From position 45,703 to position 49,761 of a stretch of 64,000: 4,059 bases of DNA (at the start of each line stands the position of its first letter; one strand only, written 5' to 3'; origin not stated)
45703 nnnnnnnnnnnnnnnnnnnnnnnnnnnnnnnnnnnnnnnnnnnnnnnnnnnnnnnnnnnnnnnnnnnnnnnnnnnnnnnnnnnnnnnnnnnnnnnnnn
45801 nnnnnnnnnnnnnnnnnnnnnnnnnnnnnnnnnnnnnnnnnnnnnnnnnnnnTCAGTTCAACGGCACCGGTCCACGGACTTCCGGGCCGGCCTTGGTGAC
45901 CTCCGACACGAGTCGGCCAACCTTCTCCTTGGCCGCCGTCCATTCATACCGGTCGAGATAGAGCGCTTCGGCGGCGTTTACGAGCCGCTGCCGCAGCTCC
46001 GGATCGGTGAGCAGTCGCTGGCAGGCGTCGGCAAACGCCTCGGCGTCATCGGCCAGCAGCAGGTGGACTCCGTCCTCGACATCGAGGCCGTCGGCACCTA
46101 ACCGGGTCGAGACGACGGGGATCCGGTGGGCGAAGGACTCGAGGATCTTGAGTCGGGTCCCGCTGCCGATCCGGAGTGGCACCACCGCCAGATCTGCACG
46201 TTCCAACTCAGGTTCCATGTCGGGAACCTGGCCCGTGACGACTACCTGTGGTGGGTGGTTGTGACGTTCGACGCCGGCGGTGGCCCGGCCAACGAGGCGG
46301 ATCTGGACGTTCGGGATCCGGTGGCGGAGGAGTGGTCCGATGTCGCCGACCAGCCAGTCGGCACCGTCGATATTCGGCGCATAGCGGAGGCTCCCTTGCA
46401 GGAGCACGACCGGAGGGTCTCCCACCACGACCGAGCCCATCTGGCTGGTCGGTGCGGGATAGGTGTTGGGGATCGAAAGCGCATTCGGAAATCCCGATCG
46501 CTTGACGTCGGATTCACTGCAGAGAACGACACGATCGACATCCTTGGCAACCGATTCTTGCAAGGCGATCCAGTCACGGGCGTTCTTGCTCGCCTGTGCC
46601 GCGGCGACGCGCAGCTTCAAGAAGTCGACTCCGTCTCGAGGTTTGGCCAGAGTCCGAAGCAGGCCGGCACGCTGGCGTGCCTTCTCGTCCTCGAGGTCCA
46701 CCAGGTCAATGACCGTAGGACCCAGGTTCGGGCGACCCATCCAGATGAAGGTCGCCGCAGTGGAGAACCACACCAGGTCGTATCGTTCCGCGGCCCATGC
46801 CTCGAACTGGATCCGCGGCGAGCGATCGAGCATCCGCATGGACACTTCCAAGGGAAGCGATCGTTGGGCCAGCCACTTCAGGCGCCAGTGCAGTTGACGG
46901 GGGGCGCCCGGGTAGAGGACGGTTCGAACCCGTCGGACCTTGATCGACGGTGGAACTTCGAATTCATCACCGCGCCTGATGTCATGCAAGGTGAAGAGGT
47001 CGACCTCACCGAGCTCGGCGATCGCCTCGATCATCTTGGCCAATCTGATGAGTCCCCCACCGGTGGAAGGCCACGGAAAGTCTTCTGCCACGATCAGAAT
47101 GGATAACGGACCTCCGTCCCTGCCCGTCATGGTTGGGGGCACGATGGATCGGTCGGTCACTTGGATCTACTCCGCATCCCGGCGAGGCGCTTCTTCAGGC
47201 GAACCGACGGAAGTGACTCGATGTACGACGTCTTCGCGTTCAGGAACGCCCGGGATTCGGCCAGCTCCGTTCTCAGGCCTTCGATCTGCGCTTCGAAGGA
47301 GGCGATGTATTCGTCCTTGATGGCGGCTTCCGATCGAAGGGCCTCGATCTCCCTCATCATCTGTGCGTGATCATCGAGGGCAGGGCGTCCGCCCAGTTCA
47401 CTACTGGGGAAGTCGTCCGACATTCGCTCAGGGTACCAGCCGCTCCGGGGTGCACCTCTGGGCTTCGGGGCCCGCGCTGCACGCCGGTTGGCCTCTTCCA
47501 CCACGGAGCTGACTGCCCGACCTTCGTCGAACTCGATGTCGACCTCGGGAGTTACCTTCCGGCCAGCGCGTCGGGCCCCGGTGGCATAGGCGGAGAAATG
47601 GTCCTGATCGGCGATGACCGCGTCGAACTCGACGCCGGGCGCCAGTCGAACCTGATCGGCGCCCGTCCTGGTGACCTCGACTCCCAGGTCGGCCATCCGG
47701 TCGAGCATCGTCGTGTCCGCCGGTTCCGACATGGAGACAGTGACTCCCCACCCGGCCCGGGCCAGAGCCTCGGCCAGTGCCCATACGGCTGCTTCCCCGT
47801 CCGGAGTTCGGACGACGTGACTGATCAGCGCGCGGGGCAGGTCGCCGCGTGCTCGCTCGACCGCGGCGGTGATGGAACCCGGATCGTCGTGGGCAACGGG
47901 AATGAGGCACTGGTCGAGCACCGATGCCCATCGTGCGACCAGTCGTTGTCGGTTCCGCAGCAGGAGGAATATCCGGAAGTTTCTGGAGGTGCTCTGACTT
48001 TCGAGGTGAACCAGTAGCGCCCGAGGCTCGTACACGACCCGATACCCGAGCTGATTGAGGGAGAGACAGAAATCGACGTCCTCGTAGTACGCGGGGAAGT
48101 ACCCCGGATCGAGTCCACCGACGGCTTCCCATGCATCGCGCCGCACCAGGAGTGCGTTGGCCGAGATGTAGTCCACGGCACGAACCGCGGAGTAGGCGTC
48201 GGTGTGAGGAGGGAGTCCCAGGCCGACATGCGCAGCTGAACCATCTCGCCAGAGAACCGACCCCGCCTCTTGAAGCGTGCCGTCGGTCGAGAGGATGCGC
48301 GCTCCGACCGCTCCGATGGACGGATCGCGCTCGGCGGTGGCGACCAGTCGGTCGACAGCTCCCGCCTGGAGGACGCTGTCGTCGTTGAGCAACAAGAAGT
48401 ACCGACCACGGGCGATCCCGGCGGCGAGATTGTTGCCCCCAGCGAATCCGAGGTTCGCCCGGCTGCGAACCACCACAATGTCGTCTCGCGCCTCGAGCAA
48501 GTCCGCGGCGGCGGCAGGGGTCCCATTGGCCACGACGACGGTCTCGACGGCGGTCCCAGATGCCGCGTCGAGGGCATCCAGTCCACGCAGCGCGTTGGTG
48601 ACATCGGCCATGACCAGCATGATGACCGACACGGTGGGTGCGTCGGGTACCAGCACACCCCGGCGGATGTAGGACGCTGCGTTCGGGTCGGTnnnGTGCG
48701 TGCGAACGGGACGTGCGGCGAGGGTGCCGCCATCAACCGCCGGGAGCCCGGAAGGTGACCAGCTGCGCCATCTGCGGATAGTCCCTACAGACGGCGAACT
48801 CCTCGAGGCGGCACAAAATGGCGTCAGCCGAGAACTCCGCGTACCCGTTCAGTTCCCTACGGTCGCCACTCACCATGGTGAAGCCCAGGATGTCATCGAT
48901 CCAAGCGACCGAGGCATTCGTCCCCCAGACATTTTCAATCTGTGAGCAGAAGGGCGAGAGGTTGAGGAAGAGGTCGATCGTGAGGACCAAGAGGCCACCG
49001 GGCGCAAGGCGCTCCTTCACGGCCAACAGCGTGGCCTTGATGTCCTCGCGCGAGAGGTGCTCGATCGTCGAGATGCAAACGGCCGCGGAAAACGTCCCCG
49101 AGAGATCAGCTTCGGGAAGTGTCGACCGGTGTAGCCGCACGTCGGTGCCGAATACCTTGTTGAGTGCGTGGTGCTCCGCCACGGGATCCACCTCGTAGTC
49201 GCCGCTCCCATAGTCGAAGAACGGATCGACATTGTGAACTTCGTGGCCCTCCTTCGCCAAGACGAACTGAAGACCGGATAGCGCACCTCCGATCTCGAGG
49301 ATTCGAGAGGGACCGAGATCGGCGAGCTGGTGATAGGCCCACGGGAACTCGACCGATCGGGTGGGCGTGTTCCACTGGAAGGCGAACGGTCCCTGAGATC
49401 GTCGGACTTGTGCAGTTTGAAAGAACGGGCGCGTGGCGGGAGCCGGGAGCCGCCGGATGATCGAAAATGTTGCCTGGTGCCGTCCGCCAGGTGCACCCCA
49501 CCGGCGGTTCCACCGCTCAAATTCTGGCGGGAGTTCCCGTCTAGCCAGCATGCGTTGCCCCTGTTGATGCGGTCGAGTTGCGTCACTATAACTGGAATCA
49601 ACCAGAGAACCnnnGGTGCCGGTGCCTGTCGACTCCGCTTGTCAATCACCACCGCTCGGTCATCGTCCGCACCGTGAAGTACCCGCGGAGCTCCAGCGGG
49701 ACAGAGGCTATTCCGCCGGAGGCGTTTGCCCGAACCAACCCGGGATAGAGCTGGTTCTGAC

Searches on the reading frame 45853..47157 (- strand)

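Call 64: search_protein_families(library=pfam, proteins=[window:45853-47157:-], max_evalue=0.0001)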
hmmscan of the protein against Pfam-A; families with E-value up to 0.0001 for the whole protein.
window:45853-47157:- (434 aa): 3 families
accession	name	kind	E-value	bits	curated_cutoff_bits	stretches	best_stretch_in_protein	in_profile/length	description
PF13692.12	Glyco_trans_1_4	-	8.8e-26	91.3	27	1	249-385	2-142/142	Glycosyl transferases group 1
PF00534.26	Glycos_transf_1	-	3.6e-09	36.8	26.4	1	280-397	44-170/172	Glycosyl transferases group 1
PF13524.12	Glyco_trans_1_2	-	2e-05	25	25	1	281-407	12-136/144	Glycosyl transferase-like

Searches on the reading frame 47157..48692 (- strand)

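Call 64: search_protein_families(library=pfam, proteins=[window:47157-48692:-], max_evalue=0.0001)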
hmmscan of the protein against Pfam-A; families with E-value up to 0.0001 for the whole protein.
window:47157-48692:- (511 aa): 3 families
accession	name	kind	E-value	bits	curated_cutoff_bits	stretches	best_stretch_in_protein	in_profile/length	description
PF00535.33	Glycos_transf_2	-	3.6e-11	43.7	23.3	1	35-142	14-125/168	Glycosyl transferase family 2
PF13641.12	Glyco_tranf_2_3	-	2.1e-10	41.5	27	1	47-247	29-223/230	Glycosyltransferase like family 2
PF13632.12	Glyco_trans_2_3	-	5.1e-08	33.4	27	1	98-250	1-134/198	Glycosyl transferase family group 2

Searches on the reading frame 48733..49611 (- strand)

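Call 64: search_protein_families(library=pfam, proteins=[window:48733-49611:-], max_evalue=0.0001)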
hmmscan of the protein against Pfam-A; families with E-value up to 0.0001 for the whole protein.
window:48733-49611:- (292 aa): 2 families
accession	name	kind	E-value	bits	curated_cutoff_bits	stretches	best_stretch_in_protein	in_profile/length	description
PF13489.12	Methyltransf_23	-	2.8e-07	30.8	27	1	98-212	20-118/164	Methyltransferase domain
PF08242.18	Methyltransf_12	-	1.4e-05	26.2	30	1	105-208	1-98/98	Methyltransferase domain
